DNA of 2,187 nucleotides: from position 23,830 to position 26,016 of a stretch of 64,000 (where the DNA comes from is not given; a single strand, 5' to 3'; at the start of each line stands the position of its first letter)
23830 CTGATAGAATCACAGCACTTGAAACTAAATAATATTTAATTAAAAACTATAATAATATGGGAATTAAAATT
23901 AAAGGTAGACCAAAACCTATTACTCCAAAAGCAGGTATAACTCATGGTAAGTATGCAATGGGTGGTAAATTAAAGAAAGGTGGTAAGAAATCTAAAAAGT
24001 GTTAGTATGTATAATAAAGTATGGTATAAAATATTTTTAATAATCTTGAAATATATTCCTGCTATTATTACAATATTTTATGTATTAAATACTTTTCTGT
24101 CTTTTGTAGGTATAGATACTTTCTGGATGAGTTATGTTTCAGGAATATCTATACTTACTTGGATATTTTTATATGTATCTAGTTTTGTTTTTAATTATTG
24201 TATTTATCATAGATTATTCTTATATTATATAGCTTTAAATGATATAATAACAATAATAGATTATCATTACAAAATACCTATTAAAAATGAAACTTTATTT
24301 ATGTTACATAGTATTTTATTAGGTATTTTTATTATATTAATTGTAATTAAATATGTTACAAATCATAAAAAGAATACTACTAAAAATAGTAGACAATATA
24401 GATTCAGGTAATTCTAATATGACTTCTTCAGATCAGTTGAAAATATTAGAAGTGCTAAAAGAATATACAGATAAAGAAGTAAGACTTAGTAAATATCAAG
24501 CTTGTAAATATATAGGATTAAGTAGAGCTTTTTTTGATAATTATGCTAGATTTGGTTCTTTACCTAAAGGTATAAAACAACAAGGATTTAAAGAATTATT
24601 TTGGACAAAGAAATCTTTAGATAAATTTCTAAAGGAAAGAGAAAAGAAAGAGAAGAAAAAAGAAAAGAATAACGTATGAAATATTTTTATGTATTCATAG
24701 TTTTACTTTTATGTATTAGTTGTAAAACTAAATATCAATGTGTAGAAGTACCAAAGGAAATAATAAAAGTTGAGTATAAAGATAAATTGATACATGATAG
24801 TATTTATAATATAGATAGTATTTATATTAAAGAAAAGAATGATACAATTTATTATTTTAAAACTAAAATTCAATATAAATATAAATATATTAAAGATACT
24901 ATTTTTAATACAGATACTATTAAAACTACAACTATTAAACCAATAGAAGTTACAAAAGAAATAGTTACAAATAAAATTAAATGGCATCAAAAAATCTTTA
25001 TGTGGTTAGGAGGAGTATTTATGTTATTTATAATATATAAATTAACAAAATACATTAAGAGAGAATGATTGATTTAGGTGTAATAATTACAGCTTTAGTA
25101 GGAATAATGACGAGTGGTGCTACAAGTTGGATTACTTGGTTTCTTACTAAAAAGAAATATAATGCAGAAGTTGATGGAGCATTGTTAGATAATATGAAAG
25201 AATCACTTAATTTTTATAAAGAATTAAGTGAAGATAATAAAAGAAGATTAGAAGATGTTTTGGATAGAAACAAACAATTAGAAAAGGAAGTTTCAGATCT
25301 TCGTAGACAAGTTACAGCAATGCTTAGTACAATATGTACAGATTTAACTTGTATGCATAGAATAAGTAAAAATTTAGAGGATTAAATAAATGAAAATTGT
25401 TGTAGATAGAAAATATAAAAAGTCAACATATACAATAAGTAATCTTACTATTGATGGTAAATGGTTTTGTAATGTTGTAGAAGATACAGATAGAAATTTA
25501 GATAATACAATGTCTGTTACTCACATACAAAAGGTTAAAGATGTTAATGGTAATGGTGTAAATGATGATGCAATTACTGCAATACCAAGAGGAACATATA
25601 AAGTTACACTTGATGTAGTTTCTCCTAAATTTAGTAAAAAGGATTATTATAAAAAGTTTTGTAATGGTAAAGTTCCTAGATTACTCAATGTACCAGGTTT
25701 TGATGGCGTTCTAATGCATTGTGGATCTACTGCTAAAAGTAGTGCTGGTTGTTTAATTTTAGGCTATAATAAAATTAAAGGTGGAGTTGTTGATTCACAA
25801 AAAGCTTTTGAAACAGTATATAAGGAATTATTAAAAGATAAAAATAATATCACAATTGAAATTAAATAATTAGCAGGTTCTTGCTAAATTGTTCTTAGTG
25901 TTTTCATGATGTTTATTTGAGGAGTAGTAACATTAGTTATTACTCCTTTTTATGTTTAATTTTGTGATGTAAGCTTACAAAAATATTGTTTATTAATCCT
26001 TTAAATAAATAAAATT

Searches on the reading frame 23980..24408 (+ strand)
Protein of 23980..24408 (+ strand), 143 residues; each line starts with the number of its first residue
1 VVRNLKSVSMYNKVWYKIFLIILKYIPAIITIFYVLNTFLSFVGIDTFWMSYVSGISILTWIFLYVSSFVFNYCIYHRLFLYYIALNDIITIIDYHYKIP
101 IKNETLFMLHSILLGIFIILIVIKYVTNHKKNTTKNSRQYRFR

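Call 9: search_protein_families(library=phrogs, proteins=[window:23980-24408:+], max_evalue=0.001)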
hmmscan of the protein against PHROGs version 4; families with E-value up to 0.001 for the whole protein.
window:23980-24408:+ (143 aa): 0 families

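Call 26: search_protein_families(library=pfam, proteins=[window:23980-24408:+], max_evalue=0.01)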
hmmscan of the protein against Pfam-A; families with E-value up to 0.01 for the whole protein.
window:23980-24408:+ (143 aa): 0 families

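Call 106: search_protein_families(library=pfam, proteins=[window:23980-24408:+], max_evalue=10)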
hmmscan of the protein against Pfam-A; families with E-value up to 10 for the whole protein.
window:23980-24408:+ (143 aa): 1 family
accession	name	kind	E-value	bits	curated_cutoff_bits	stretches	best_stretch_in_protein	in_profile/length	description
PF09843.14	DUF2070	-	9.5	4.8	30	0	18-133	80-183/561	Predicted membrane protein (DUF2070)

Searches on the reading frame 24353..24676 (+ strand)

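Call 9: search_protein_families(library=phrogs, proteins=[window:24353-24676:+], max_evalue=0.001)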
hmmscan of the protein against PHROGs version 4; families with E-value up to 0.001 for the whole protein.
window:24353-24676:+ (108 aa): 2 families
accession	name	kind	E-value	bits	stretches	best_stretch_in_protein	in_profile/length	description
phrog_66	-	integration and excision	3.4e-05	24.7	1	36-105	85-152/412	excisionase and transcriptional regulator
phrog_668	-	DNA, RNA and nucleotide metabolism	4e-05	24.4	1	21-107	37-124/181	HTH DNA binding protein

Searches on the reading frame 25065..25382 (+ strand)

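Call 26: search_protein_families(library=pfam, proteins=[window:25065-25382:+], max_evalue=0.01)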
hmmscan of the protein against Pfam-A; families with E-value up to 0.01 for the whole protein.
window:25065-25382:+ (106 aa): 4 families
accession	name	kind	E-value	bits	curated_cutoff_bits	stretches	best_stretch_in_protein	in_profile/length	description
PF25785.1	TPR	-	0.0017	19.1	27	1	56-90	3-37/110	Nucleoprotein TPR-like domain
PF01544.23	CorA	-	0.0028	17.5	27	1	46-90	179-222/292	CorA-like Mg2+ transporter protein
PF11932.13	DUF3450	-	0.0079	16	32.6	1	27-95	44-110/241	Protein of unknown function (DUF3450)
PF07412.17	Geminin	-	0.0083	16.3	22.2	1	46-85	107-146/197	Geminin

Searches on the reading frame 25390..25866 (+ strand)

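Call 9: search_protein_families(library=phrogs, proteins=[window:25390-25866:+], max_evalue=0.001)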
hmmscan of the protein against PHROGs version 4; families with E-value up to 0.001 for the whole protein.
window:25390-25866:+ (159 aa): 1 family
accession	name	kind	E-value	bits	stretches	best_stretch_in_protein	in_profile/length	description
phrog_1501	-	unknown function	3.8e-21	76.5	1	5-159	12-153/159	-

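Call 26: search_protein_families(library=pfam, proteins=[window:25390-25866:+], max_evalue=0.01)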
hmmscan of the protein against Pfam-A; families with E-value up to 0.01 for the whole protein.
window:25390-25866:+ (159 aa): 1 family
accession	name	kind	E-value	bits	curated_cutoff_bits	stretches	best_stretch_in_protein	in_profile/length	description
PF18925.5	DUF5675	-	8.5e-22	77.6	26.7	1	5-147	2-112/114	Family of unknown function (DUF5675)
